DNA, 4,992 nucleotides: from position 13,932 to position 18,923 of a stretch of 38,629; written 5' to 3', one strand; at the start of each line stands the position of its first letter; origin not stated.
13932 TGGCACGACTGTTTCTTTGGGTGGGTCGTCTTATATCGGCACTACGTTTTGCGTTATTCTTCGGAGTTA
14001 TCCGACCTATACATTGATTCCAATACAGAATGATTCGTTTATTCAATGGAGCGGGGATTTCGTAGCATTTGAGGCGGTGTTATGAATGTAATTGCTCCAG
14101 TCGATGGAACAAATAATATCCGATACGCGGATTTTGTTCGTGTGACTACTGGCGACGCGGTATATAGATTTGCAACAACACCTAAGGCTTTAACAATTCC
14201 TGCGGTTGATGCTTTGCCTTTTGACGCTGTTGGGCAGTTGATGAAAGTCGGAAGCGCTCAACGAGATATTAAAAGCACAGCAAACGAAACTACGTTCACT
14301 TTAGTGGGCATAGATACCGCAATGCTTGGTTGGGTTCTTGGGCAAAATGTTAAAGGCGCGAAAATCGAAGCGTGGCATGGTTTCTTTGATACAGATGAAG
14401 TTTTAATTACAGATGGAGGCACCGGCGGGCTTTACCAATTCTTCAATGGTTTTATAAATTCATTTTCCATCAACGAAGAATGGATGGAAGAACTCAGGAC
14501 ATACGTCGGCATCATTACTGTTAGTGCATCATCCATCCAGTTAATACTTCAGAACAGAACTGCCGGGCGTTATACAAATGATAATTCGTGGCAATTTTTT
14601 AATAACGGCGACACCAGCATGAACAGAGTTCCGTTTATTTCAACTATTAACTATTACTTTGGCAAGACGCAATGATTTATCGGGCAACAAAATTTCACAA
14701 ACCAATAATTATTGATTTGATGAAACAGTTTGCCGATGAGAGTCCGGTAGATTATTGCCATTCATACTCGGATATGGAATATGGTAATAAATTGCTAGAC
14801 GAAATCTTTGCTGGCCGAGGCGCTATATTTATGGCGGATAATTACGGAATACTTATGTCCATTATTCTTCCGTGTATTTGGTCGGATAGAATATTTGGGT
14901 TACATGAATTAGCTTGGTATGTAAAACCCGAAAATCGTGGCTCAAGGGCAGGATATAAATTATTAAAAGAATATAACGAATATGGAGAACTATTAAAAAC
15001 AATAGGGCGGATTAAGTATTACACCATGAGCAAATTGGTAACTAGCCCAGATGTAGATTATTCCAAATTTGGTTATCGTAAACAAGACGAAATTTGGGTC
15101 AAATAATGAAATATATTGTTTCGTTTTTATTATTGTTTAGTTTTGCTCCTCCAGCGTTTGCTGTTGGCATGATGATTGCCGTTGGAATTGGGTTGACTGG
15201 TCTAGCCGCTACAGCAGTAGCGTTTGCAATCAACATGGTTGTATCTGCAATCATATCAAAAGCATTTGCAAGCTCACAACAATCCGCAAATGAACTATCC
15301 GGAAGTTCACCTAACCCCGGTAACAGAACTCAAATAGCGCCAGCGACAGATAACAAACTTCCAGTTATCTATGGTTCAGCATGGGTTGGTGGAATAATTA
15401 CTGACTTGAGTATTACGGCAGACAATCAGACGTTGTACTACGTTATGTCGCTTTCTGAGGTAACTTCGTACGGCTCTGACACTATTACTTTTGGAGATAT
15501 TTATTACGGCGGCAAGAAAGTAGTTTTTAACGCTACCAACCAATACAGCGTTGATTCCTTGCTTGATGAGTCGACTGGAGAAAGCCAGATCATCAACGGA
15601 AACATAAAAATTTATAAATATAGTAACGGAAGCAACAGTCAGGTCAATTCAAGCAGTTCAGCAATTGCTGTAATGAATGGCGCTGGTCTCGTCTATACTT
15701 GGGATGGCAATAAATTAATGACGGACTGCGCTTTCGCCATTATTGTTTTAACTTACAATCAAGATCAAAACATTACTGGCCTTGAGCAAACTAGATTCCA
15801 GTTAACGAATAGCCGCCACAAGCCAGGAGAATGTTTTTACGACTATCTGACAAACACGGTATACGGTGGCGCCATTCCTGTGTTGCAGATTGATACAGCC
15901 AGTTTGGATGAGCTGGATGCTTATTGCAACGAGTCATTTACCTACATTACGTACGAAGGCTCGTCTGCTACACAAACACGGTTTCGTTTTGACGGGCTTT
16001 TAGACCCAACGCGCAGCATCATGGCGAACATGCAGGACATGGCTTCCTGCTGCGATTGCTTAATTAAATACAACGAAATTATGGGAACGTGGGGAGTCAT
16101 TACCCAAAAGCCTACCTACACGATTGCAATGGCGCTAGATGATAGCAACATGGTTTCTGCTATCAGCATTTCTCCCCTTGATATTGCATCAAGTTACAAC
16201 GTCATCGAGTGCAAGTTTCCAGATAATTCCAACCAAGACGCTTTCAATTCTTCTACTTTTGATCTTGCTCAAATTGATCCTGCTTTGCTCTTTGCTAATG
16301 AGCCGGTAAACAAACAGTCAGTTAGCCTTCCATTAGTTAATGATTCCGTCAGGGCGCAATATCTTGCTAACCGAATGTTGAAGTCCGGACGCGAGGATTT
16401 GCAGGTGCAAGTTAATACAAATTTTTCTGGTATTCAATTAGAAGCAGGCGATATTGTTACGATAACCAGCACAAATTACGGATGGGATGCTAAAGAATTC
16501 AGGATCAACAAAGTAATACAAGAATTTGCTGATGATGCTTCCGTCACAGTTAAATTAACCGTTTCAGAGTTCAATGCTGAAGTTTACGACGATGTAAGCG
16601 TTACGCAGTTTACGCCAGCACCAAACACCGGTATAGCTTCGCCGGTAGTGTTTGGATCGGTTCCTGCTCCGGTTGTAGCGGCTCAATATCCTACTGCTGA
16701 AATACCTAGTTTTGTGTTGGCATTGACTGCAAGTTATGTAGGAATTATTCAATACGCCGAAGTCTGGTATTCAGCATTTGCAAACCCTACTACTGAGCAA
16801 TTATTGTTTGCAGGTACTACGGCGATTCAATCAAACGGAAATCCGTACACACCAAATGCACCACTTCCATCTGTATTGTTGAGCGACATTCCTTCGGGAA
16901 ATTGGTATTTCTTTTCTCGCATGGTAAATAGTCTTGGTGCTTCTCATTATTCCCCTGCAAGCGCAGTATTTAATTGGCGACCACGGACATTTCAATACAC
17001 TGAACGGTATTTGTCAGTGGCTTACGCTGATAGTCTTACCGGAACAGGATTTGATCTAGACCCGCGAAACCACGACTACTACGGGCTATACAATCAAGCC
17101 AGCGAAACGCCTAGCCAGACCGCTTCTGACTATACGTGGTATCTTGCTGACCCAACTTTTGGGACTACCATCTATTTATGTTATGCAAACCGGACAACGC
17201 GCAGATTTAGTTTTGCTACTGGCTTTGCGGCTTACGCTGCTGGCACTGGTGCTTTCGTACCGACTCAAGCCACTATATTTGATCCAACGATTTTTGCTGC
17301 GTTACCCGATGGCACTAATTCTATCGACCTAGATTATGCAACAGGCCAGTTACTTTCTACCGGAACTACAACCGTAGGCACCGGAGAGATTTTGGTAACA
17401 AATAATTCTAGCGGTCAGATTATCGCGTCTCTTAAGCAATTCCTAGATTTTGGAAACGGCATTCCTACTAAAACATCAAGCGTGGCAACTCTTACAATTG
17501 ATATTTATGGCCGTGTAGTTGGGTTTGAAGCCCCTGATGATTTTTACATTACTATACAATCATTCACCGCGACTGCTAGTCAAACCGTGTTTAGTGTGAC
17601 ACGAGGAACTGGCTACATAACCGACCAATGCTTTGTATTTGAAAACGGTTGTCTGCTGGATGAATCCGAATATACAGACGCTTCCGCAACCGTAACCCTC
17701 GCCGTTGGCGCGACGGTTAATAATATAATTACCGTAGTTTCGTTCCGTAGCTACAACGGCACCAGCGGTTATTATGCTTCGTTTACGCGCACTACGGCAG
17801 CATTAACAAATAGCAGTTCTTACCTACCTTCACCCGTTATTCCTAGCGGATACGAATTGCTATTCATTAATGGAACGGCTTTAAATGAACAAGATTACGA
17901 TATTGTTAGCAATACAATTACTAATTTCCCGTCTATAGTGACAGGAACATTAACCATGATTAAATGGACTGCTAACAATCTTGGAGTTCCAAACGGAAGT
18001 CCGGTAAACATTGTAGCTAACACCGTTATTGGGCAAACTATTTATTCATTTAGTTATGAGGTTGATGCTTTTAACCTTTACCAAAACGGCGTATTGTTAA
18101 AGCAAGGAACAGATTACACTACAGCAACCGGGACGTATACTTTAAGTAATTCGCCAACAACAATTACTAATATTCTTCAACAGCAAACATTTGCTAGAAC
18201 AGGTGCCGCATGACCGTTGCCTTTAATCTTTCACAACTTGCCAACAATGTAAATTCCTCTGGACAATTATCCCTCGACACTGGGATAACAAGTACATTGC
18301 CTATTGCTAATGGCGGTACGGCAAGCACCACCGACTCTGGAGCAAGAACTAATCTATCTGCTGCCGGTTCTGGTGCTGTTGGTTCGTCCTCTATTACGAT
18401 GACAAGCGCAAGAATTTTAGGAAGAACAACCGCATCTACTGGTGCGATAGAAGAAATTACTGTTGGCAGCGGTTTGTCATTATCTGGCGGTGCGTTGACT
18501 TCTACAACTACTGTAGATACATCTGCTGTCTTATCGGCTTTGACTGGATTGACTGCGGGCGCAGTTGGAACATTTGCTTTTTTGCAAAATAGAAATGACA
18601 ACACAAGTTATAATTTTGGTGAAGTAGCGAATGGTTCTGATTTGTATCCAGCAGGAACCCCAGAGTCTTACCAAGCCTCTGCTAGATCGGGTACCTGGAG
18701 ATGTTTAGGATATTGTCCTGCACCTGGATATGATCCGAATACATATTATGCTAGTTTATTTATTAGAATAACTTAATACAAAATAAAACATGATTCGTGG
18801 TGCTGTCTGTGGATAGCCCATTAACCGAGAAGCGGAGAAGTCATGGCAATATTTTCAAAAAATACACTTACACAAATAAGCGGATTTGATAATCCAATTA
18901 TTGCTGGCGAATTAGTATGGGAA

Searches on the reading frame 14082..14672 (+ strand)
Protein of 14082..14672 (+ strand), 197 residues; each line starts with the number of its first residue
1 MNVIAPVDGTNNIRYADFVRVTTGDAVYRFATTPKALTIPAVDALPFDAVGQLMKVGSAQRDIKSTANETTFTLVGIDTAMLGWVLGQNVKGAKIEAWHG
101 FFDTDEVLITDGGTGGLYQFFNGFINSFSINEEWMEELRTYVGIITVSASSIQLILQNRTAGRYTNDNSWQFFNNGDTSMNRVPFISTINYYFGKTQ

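Call 53: search_protein_families(library=phrogs, proteins=[window:14082-14672:+], max_evalue=0.0001)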
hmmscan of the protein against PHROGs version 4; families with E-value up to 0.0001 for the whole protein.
window:14082-14672:+ (197 aa): 1 family
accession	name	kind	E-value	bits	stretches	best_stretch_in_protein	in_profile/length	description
phrog_2048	-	tail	2.2e-32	113.6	1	9-195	188-360/390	tail protein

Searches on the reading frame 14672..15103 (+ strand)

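Call 53: search_protein_families(library=phrogs, proteins=[window:14672-15103:+], max_evalue=0.0001)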
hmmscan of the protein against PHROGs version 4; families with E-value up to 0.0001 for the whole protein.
window:14672-15103:+ (144 aa): 1 family
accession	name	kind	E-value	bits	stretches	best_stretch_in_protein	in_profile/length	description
phrog_1249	-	other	5e-07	30.6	1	1-137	9-148/180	acetyltransferase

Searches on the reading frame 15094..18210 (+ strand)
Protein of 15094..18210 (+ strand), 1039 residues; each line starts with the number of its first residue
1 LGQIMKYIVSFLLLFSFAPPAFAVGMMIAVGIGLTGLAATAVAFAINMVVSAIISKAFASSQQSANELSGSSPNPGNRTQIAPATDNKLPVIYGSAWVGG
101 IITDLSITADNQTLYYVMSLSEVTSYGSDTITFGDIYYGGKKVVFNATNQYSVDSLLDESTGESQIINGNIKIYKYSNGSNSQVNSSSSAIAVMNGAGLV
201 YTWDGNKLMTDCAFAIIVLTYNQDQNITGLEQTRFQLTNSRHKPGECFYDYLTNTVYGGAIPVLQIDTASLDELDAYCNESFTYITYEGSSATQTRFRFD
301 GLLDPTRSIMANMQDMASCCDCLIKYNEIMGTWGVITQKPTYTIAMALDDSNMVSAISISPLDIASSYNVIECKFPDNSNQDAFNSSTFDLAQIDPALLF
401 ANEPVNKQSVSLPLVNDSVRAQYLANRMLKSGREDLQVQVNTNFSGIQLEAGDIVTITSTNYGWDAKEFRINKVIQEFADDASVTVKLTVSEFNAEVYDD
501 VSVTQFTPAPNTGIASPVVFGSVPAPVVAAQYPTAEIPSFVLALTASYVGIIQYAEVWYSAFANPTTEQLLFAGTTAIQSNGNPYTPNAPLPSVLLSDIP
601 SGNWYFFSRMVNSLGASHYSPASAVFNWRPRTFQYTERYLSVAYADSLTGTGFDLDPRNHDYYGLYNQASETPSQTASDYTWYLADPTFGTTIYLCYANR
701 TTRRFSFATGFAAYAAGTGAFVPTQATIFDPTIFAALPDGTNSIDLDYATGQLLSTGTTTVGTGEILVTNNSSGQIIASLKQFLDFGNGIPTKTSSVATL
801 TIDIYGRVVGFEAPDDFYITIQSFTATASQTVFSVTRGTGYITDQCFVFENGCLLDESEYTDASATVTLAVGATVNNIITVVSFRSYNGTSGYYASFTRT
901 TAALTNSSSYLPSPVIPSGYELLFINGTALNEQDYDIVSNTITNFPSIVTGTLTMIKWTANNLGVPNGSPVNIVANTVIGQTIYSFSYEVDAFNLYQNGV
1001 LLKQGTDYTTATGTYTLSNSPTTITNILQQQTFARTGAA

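Call 53: search_protein_families(library=phrogs, proteins=[window:15094-18210:+], max_evalue=0.0001)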
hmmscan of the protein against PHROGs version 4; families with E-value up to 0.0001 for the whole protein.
window:15094-18210:+ (1039 aa): 2 families
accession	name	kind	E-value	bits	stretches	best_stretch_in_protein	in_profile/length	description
phrog_5616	-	tail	1.5e-19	70.8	1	288-532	290-536/873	tail fiber protein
phrog_37728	-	unknown function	6.5e-19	67.6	1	82-518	38-470/1894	-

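Call 56: search_protein_families(library=pfam, proteins=[window:15094-18210:+], max_evalue=0.01)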
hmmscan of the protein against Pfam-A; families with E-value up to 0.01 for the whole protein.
window:15094-18210:+ (1039 aa): 1 family
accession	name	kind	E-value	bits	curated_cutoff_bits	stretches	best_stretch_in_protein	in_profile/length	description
PF13550.12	Phage-tail_3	-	5e-05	23.7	23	1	405-473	95-161/164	Putative phage tail protein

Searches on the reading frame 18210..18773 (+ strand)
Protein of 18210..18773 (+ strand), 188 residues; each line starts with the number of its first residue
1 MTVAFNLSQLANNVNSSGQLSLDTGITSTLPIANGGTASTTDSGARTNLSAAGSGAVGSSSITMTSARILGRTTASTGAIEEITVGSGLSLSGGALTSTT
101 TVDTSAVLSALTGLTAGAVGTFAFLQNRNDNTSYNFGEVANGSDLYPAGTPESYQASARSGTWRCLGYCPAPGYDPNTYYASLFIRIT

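Call 53: search_protein_families(library=phrogs, proteins=[window:18210-18773:+], max_evalue=0.0001)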
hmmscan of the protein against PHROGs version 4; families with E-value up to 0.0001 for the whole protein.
window:18210-18773:+ (188 aa): 2 families
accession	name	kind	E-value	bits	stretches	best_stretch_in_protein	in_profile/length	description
phrog_17472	-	tail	2.8e-05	23.4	1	118-187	799-871/872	tail protein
phrog_33642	-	tail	6.8e-05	22.5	0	77-173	568-663/675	tail fiber assembly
